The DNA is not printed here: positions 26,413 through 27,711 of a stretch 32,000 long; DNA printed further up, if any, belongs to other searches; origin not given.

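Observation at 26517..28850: Terminator-bracketed three-gene cassette of SIR2-like protein, 126-aa unknown and PHP phosphoesterase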

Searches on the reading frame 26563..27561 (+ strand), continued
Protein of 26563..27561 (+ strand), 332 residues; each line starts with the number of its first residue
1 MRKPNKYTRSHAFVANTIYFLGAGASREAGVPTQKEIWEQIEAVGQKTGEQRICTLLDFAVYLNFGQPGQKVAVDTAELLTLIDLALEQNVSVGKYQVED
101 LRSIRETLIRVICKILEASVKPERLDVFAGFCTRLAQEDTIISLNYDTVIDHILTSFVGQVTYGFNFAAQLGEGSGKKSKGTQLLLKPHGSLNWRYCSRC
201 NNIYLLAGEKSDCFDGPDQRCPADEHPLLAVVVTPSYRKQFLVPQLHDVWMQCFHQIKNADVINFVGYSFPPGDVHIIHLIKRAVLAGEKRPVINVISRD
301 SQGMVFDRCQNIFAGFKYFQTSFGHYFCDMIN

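Call 26: search_solved_structures(query=A2, max_evalue=1, show_alignments=2)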
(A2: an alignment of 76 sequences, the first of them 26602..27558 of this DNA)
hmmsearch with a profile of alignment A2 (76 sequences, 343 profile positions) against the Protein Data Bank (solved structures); distinct sequences matched with E-value up to 1: 54.
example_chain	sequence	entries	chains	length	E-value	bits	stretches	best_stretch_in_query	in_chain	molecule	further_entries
8yhx_G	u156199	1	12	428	2.2e-18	69.9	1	6-328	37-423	SIR2 family protein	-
8w9l_A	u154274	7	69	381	3.2e-16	62.8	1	50-237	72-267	SIR2-like domain-containing protein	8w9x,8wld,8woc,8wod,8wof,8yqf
8j4u_A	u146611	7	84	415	5.1e-15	58.8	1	9-279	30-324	SIR2-like domain-containing protein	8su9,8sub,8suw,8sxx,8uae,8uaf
9v0g_E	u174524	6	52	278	4.9e-06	29.3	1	96-185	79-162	NAD-dependent protein deacetylase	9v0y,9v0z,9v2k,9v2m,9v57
8zsf_D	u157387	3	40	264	1.4e-05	27.8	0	132-183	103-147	Sir2 family NAD-dependent protein deacetylase | KomC, SIR2 domain protein, NADase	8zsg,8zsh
8jkz_A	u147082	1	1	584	0.00035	23.2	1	5-150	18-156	Sir2 superfamily protein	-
8jl0_A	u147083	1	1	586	0.00036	23.2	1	5-150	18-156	Sir2 superfamily protein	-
8in8_B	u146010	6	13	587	0.00036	23.2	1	5-150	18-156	Sir2 superfamily protein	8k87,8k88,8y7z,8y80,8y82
8wkt_A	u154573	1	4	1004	0.00063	22.4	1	118-183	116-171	SIR2-like domain-containing protein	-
8k98_C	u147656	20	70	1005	0.00063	22.4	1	118-183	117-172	a protein | SIR2-like domain-containing protein | SIR2 family protein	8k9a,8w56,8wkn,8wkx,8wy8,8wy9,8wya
9xvc_H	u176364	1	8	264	0.00074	22.1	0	4-36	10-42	KomC(H146N), a SIR2-domain NADase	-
8zsi_E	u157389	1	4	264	0.00079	22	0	4-36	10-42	Sir2 family NAD-dependent protein deacetylase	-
1m2j_A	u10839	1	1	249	0.00093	21.8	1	170-261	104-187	Silent Information Regulator 2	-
4twi_A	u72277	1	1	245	0.00093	21.8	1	170-261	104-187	NAD-dependent protein deacylase 1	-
1m2g_A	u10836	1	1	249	0.001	21.7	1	170-261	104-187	Silent Information Regulator 2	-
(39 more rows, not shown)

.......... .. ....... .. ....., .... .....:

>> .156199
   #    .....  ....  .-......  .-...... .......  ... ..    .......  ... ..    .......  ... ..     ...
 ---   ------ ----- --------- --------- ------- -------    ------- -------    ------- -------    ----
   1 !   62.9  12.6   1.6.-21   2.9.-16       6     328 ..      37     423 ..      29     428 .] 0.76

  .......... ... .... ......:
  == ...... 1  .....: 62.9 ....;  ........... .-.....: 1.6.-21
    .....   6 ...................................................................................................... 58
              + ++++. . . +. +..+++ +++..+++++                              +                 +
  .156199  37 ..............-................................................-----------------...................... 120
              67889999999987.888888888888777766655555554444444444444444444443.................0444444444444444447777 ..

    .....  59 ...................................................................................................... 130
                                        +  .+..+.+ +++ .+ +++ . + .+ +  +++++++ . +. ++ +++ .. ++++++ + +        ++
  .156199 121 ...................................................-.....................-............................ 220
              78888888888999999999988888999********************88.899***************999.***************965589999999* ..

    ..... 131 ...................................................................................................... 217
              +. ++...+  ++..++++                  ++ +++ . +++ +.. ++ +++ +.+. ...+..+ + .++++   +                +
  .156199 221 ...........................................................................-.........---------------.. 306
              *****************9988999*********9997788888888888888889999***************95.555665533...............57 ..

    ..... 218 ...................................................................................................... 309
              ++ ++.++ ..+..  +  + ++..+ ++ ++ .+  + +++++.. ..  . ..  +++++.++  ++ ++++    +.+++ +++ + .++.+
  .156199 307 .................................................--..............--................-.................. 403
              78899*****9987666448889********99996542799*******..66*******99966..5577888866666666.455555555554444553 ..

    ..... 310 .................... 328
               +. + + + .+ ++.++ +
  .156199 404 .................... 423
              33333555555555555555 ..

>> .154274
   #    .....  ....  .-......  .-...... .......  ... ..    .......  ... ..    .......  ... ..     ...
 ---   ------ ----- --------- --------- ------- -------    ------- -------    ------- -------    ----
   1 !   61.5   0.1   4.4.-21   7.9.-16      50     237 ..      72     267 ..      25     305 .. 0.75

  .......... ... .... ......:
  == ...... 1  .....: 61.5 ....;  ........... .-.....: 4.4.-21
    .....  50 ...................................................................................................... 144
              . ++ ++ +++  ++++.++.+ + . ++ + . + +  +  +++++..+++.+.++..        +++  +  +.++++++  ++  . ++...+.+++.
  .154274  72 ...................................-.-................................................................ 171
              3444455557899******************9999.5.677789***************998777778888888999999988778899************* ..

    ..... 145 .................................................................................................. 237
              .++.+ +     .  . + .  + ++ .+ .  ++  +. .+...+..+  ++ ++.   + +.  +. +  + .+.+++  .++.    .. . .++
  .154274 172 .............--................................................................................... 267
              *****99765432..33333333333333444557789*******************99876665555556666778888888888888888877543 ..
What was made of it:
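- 26602..27561 (+): SIR2_2-family NAD-site enzyme gene, 319 aa from the GTG start. The longest possible ORF starts at ATG 26563. The family profile matches SIR2-HerA SIR2 chains at 2e-18 to 5e-15 (call 26).
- On SIR2_2 / SIR2 superfamily NAD-binding enzymes: The family profile matches PDB SIR2-HerA SIR2 chains at 2e-18 (call 26).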

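Call 31: predict_structure(alignment_id=A2)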
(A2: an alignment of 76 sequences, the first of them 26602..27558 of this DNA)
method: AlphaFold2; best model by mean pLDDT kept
length: 319 residues; sequences in the alignment: 76
mean_pLDDT: 91.7   pTM: 0.90
mean pLDDT of the five models: 91.7, 91.6, 90.9, 90.8, 90.4
residues with pLDDT >= 90: 254; 70-90: 49; 50-70: 16; < 50: 0
segments of 3 or more residues with pLDDT < 50: none
pLDDT, mean of each block of 10 residues (from residue 1): 94 94 95 96 97 93 92 95 97 93 88 91 96 93 92 86 72 95 95 75 77 92 79 96 98 94 95 98 95 97 97 85
secondary structure, 60 per line:
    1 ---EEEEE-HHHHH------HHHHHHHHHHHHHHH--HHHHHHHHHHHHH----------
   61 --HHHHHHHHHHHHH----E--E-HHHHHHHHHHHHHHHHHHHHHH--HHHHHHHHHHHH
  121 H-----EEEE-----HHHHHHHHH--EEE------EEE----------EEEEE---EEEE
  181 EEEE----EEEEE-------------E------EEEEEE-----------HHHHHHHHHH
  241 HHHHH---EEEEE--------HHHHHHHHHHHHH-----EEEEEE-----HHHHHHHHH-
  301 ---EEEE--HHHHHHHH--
elements in order: E4-8 H10-14 H21-35 H38-50 H63-75 H85-106 H109-121 E127-130 H136-144 E147-149 E156-158 E169-173 E177-184 E189-193 E214-219 H231-245 E249-253 H262-274 E280-285 H291-299 E304-307 H310-317
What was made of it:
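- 26602..27561 (+): The AF2 model has pLDDT 91.7 (call 31).
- On SIR2_2 / SIR2 superfamily NAD-binding enzymes: The AF2 model has pLDDT 91.7 and pTM 0.90 (call 31).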

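Call 35: fold_search(model_id=the predicted structure, library=pdb)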
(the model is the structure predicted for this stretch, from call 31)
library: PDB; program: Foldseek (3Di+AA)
matches with E <= 10: 837; with E <= 0.001: 171
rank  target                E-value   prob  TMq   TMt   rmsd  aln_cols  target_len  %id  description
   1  8sub_I                4.1e-12  1.00  0.61  0.51   7.9       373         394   15  E. coli SIR2-HerA complex (dodecamer SIR2 pentamer HerA) (released 2023-12-27)
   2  8uae_B                4.3e-12  1.00  0.66  0.57   6.1       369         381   17  E. coli Sir2_HerA complex (12:6) with ATPgamaS (released 2023-12-27)
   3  8suw_B                4.9e-12  1.00  0.65  0.54   6.1       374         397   17  E. coli SIR2-HerA complex (dodecamer SIR2 bound 4 protomers of HerA) (released 2024-03-27)
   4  8sub_B                5.5e-12  1.00  0.65  0.54   6.2       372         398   17  E. coli SIR2-HerA complex (dodecamer SIR2 pentamer HerA) (released 2023-12-27)
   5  8sub_A                7.0e-12  1.00  0.63  0.52   7.0       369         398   16  E. coli SIR2-HerA complex (dodecamer SIR2 pentamer HerA) (released 2023-12-27)
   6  8sub_G                7.4e-12  1.00  0.62  0.52   7.2       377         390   16  E. coli SIR2-HerA complex (dodecamer SIR2 pentamer HerA) (released 2023-12-27)
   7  8uae_F                8.8e-12  1.00  0.65  0.55   6.8       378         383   17  E. coli Sir2_HerA complex (12:6) with ATPgamaS (released 2023-12-27)
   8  8suw_F                1.0e-11  1.00  0.65  0.53   6.8       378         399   17  E. coli SIR2-HerA complex (dodecamer SIR2 bound 4 protomers of HerA) (released 2024-03-27)
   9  8w9l_A                1.1e-11  1.00  0.60  0.55   5.8       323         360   16  Cryo-EM structure of PsSIR2 (released 2024-09-11)
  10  8sub_E                1.1e-11  1.00  0.61  0.51   7.2       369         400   16  E. coli SIR2-HerA complex (dodecamer SIR2 pentamer HerA) (released 2023-12-27)
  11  8sub_K                1.2e-11  1.00  0.59  0.49   7.0       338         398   15  E. coli SIR2-HerA complex (dodecamer SIR2 pentamer HerA) (released 2023-12-27)
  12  8sub_J                1.3e-11  1.00  0.60  0.49   7.1       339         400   17  E. coli SIR2-HerA complex (dodecamer SIR2 pentamer HerA) (released 2023-12-27)
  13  8yhx_R                2.9e-11  1.00  0.58  0.48   8.7       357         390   14  Cryo-EM structure of the trimeric HerA (released 2024-11-06)
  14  8sub_F                4.7e-11  1.00  0.62  0.51   7.0       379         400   16  E. coli SIR2-HerA complex (dodecamer SIR2 pentamer HerA) (released 2023-12-27)
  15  8j4u_G                5.3e-11  1.00  0.59  0.50   7.2       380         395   15  Structure of HerA-Sir2 complex from Escherichia coli Nezha system (released 2024-01-03)
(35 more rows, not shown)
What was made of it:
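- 26602..27561 (+): Foldseek gives probability 1.0 and TM 0.60-0.66 to SIR2 of SIR2-HerA (call 35).
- On SIR2_2 / SIR2 superfamily NAD-binding enzymes: Foldseek gives probability 1.0 to many SIR2 structures (call 35).
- Closest known: SIR2 subunit of SIR2-HerA. Same: It is the best sequence-profile match (E 2e-18 to 5e-15, call 26) and the best fold match (probability 1.0, TM 0.60-0.66, call 35).
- Closest known: Thoeris ThsA, DSR1/DSR2 and KomC NADases. Same: They share the SIR2 fold and the N...H catalytic pair (calls 26, 35).
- Classical sirtuins appear among the fold matches at E 1e-8 to 1e-6 (call 35).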

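Call 38: find_encoding_contigs(protein=P0002, flank=5000, max_places=1)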
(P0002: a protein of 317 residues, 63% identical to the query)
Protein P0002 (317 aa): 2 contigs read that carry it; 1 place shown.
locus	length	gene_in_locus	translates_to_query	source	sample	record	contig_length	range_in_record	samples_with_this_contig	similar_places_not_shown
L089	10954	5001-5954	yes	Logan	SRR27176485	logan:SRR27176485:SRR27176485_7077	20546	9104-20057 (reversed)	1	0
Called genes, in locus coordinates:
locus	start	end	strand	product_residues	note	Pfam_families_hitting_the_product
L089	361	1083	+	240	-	PF03741:TerC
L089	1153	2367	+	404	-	PF01676:Metalloenzyme, PF10143:PhosphMutase, PF01663:Phosphodiest (weak)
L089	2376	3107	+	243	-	PF01209:Ubie_methyltran, PF13489:Methyltransf_23, PF02353:CMAS (weak), PF01135:PCMT, PF13847:Methyltransf_31, PF08241:Methyltransf_11, PF08242:Methyltransf_12, PF13649:Methyltransf_25, +2 more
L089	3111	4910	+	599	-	PF13167:GTP-bdg_N, PF16360:GTP-bdg_M, PF01926:MMR_HSR1, PF02421:FeoB_N (faint)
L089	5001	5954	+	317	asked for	-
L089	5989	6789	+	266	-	PF02811:PHP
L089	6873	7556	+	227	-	PF00072:Response_reg, PF00486:Trans_reg_C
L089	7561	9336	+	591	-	PF16736:sCache_like, PF00672:HAMP, PF00989:PAS, PF08448:PAS_4 (weak), PF13426:PAS_9 (weak), PF00512:HisKA, PF02518:HATPase_c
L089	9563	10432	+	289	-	PF12849:PBP_like_2, PF01547:SBP_bac_1 (faint), PF13531:SBP_bac_11, PF12727:PBP_like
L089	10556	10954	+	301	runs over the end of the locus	PF00528:BPD_transp_1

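Call 39: find_encoding_contigs(protein=P0004, flank=5000, max_places=1)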
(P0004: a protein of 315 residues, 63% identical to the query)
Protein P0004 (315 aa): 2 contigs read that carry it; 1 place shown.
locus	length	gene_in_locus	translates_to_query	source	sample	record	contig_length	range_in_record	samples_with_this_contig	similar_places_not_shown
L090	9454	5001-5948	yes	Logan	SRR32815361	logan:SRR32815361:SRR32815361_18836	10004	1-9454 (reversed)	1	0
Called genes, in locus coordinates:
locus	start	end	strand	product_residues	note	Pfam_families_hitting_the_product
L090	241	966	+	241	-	PF03741:TerC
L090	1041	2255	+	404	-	PF01676:Metalloenzyme, PF10143:PhosphMutase, PF01663:Phosphodiest (weak)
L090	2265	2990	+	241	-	PF01209:Ubie_methyltran, PF13489:Methyltransf_23, PF05175:MTS (weak), PF01135:PCMT, PF13847:Methyltransf_31, PF08241:Methyltransf_11, PF08242:Methyltransf_12, PF13649:Methyltransf_25, +1 more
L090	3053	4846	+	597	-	PF13167:GTP-bdg_N, PF16360:GTP-bdg_M, PF00350:Dynamin_N (faint), PF01926:MMR_HSR1, PF02421:FeoB_N (faint)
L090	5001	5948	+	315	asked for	-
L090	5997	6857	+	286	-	PF02811:PHP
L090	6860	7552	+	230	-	PF00072:Response_reg, PF00486:Trans_reg_C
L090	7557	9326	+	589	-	PF16736:sCache_like, PF13589:HATPase_c_3 (faint), PF00672:HAMP, PF00989:PAS, PF08448:PAS_4 (weak), PF00512:HisKA, PF02518:HATPase_c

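Call 40: find_encoding_contigs(protein=P0013, flank=5000, max_places=1)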
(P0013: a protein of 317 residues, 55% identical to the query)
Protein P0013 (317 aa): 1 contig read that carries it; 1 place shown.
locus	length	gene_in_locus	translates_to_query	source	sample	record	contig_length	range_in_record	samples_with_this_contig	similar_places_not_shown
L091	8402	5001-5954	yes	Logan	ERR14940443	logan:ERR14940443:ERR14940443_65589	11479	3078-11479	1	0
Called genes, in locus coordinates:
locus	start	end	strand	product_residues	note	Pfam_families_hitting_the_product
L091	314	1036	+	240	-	PF01209:Ubie_methyltran, PF01135:PCMT, PF02353:CMAS (weak), PF13489:Methyltransf_23, PF13847:Methyltransf_31, PF08241:Methyltransf_11, PF08242:Methyltransf_12, PF13649:Methyltransf_25, +6 more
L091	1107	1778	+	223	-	PF02525:Flavodoxin_2, PF03358:FMN_red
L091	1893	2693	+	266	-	PF23023:Anti-Pycsar_Apyc1 (faint), PF00753:Lactamase_B, PF12706:Lactamase_B_2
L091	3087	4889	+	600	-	PF13167:GTP-bdg_N, PF16360:GTP-bdg_M, PF00009:GTP_EFTU (faint), PF01926:MMR_HSR1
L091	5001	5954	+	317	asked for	PF13289:SIR2_2 (weak)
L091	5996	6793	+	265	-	PF02811:PHP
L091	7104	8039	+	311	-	PF00581:Rhodanese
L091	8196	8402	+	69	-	?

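Call 41: find_encoding_contigs(protein=P0016, flank=5000, max_places=1)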
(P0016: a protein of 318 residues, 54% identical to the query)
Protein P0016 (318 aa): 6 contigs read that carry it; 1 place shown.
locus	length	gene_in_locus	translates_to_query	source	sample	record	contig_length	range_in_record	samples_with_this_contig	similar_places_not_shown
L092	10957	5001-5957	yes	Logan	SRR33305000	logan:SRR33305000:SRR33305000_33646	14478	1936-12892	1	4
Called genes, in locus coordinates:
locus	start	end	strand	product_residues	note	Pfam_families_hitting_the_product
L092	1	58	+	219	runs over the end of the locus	PF01791:DeoC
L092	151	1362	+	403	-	PF01676:Metalloenzyme, PF10143:PhosphMutase, PF01663:Phosphodiest (weak)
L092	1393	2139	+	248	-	PF01209:Ubie_methyltran, PF13489:Methyltransf_23, PF01135:PCMT, PF01170:UPF0020 (faint), PF13649:Methyltransf_25, PF13847:Methyltransf_31, PF08241:Methyltransf_11, PF08242:Methyltransf_12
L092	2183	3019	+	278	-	PF23023:Anti-Pycsar_Apyc1 (faint), PF00753:Lactamase_B, PF12706:Lactamase_B_2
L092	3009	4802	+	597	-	PF13167:GTP-bdg_N, PF16360:GTP-bdg_M, PF00009:GTP_EFTU (faint), PF00350:Dynamin_N (faint), PF01926:MMR_HSR1, PF02421:FeoB_N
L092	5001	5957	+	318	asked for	-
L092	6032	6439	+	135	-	-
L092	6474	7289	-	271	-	-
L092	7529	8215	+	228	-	PF00072:Response_reg, PF00486:Trans_reg_C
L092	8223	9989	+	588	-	PF00672:HAMP, PF00989:PAS, PF08448:PAS_4, PF00512:HisKA, PF02518:HATPase_c, PF13589:HATPase_c_3 (faint)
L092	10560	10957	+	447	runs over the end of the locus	PF00202:Aminotran_3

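Call 53: search_protein_families(library=pfam, alignment_id=A5, max_evalue=0.00001)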
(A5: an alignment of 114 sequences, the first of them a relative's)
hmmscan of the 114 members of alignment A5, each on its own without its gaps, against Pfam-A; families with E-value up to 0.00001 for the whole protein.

A. member 1, L013:7239-7826:- (195 aa): 2 families
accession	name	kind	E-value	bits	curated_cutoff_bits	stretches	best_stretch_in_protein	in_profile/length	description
PF12867.12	DinB_2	-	9.5e-17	62.1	24.8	1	49-169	6-127/128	DinB superfamily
PF05163.17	DinB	-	1.7e-11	44.8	23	1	43-190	10-158/165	DinB family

B. families by the number of members that match (of 114 scanned): 72 families (the first 25 are shown)
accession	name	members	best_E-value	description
PF01926.29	MMR_HSR1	3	3.4e-19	50S ribosome-binding GTPase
PF02384.22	N6_Mtase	2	1.7e-102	N-6 DNA Methylase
PF00009.33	GTP_EFTU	2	1.3e-54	Elongation factor Tu GTP binding domain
PF12161.14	HsdM_N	2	7.2e-23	HsdM N-terminal domain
PF18863.6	AbiJ_NTD4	2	6.8e-21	AbiJ N-terminal domain 4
PF00589.27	Phage_integrase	2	7.1e-21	Phage integrase family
PF18928.5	DUF5677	2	1.3e-18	Family of unknown function (DUF5677)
PF13676.11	TIR_2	2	1.5e-11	TIR domain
PF01996.21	F420_ligase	1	1.9e-78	F420-0:Gamma-glutamyl ligase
PF00425.24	Chorismate_bind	1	9.7e-72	chorismate binding enzyme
PF00501.34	AMP-binding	1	3.4e-67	AMP-binding enzyme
PF00144.29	Beta-lactamase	1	8.5e-59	Beta-lactamase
PF04555.19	XhoI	1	1.4e-57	Restriction endonuclease XhoI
PF18476.7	PIN_8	1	2.4e-56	PIN like domain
PF02421.24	FeoB_N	1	2.5e-52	Ferrous iron transport protein B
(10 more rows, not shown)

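Call 54: search_protein_families(library=padloc, alignment_id=A5, max_evalue=0.00001)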
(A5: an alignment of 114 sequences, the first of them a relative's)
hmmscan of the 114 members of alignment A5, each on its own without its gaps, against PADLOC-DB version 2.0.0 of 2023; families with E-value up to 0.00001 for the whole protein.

A. member 1, L013:7239-7826:- (195 aa): 0 families

B. families by the number of members that match (of 114 scanned): 265 families (the first 25 are shown)
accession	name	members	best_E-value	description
PDLC03038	MTase_I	2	1.6e-212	Type I methyltransferase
PDLC03039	MTase_I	2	8e-211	Type I methyltransferase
PDLC02376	pAgo_I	2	1.3e-137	Class I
PDLC03031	MTase_I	2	6.8e-128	Type I methyltransferase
PDLC03027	MTase_I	2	7.7e-110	Type I methyltransferase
PDLC02436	pAgo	2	5.2e-108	-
PDLC03022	MTase_I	2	2.5e-100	Type I methyltransferase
PDLC04997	PDC-S32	2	6.4e-95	-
PDLC02378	pAgo_I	2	1.2e-83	Class I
PDLC03032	MTase_I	2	3.5e-81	Type I methyltransferase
PDLC03028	MTase_I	2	1.6e-80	Type I methyltransferase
PDLC03019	MTase_I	2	5.3e-69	Type I methyltransferase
PDLC03029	MTase_I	2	1.7e-62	Type I methyltransferase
PDLC03035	MTase_I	2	3.6e-62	Type I methyltransferase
PDLC03212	mREase_II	2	1.4e-58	Type II methyl-directed restriction enzyme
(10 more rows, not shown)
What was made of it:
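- Closest known: pAgo-associated SIR2 proteins. Same: Two distant family members lie next to pAgo genes (call 54).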
